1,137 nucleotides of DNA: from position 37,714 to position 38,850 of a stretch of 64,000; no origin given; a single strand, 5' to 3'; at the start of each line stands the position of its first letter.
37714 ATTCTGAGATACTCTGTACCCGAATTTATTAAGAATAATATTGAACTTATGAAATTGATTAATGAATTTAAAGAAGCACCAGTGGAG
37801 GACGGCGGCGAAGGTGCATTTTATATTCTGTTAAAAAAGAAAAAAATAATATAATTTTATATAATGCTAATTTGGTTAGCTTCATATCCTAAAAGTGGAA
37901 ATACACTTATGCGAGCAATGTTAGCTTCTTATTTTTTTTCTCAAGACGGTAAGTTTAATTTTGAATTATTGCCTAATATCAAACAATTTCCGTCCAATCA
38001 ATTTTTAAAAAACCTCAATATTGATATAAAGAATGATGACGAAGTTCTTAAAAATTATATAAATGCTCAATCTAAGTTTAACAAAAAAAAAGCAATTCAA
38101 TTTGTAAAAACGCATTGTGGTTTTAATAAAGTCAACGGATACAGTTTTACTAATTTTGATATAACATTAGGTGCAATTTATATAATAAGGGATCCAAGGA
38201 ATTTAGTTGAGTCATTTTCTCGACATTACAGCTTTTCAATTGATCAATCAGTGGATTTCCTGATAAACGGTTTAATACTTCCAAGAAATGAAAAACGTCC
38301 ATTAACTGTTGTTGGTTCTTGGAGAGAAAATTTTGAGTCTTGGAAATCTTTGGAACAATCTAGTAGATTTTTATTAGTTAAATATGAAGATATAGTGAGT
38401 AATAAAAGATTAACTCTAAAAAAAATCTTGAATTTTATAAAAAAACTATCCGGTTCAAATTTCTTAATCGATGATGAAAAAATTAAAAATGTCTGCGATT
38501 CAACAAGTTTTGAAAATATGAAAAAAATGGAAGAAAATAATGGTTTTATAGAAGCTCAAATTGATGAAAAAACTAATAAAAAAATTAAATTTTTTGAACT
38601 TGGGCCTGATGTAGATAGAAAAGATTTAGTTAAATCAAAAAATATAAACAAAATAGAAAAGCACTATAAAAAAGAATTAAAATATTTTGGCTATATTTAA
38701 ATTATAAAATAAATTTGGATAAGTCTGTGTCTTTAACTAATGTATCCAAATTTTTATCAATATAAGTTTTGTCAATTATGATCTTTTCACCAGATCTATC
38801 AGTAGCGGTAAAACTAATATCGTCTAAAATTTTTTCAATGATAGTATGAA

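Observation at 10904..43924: Dispersed set of modifying enzymes placed one by one among core genes: possible protein/surface modification system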

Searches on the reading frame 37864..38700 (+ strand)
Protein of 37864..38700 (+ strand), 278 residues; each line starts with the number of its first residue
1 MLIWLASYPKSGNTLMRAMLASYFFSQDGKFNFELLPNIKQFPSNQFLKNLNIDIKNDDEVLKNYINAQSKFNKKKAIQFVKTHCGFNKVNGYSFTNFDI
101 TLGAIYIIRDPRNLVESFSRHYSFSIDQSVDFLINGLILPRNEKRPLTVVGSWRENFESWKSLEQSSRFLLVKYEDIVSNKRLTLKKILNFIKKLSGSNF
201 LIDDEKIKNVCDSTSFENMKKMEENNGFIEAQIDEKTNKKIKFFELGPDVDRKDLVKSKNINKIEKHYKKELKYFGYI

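Call 3: search_protein_families(library=pfam, proteins=[window:37864-38700:+], max_evalue=0.01)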
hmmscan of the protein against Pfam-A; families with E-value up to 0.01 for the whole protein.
window:37864-38700:+ (278 aa): 2 families
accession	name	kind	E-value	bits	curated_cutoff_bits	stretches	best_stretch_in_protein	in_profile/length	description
PF00685.33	Sulfotransfer_1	-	6.8e-22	78.5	22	1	3-275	4-254/255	Sulfotransferase domain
PF13469.12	Sulfotransfer_3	-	1.5e-07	32.3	27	1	105-192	128-210/216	Sulfotransferase family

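Call 4: search_protein_families(library=ncbifam, proteins=[window:37864-38700:+], max_evalue=0.01)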
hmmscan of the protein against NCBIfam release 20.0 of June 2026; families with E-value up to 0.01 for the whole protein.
window:37864-38700:+ (278 aa): 0 families

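Call 47: search_solved_structures(query=window:37864-38700:+, max_evalue=0.01, show_alignments=2)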
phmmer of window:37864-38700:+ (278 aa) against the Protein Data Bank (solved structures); distinct sequences matched with E-value up to 0.01: 41.
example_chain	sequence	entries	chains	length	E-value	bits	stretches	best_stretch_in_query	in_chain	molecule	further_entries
3mg9_A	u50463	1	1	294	4.8e-09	39.4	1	99-225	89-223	TEG12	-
3mgb_A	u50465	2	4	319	6.6e-09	39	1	99-225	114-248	TEG12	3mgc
3nib_A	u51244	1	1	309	3e-08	36.8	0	3-25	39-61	Teg14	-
1hy3_A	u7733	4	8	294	1e-06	31.8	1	64-273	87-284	ESTROGEN SULFOTRANSFERASE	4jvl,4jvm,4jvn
2ov8_A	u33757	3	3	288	1.6e-06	31.2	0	149-230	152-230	StaL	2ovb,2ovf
1g3m_A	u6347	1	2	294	1.9e-06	31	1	64-273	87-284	ESTROGEN SULFOTRANSFERASE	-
7d1x_A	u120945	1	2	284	3.2e-06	30.2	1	99-217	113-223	Sulfotransferase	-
1aqu_A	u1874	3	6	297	3.4e-06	30.1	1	54-273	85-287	ESTROGEN SULFOTRANSFERASE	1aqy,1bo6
4eec_A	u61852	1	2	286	3.6e-06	30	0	149-230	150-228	StaL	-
7eov_A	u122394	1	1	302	3.7e-06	30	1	99-217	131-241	cytosolic sulfotransferase SULT2A8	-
2reo_A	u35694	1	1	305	2.5e-05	27.3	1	77-226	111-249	Putative sulfotransferase 1C3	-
2h8k_A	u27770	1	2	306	2.6e-05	27.2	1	77-226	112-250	SULT1C3 splice variant d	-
4ifb_A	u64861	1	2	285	2.8e-05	27.1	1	148-233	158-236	Bile salt sulfotransferase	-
3f3y_A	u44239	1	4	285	3.9e-05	26.6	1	148-227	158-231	Bile salt sulfotransferase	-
1ov4_A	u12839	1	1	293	4e-05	26.6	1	148-228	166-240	Alcohol sulfotransferase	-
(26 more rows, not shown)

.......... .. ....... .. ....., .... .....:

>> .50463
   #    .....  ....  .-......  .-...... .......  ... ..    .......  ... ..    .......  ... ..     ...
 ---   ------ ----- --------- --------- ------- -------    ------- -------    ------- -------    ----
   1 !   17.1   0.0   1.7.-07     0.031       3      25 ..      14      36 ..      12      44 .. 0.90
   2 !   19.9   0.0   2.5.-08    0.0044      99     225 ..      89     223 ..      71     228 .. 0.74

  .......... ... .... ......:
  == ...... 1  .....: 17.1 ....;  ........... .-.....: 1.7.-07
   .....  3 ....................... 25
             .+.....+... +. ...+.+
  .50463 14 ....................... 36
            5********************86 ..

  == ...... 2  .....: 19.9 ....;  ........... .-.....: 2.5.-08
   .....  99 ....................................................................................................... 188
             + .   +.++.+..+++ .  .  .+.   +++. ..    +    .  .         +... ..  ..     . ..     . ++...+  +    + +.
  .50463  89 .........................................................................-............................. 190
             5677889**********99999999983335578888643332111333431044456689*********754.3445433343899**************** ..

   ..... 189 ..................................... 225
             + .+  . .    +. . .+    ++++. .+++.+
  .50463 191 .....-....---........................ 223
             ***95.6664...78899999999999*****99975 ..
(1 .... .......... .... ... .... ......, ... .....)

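Call 49: find_related_loci(query=window:37864-38700:+, collection=viral_contigs, flank=6000)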
Query window:37864-38700:+ (278 aa) in viral_contigs; peptide patterns used: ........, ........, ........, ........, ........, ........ (x = any residue, [..] = any of these).
17 stretches matched a pattern, but none encodes a relative of the query by tblastn (E <= 1e-3).

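Call 59: search_dna_similar(query=window:37864-38700:+, collection=phages, mode=protein, max_rows=12, max_evalue=0.00001)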
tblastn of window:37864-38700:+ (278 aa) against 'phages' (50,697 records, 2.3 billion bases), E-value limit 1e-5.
No match.
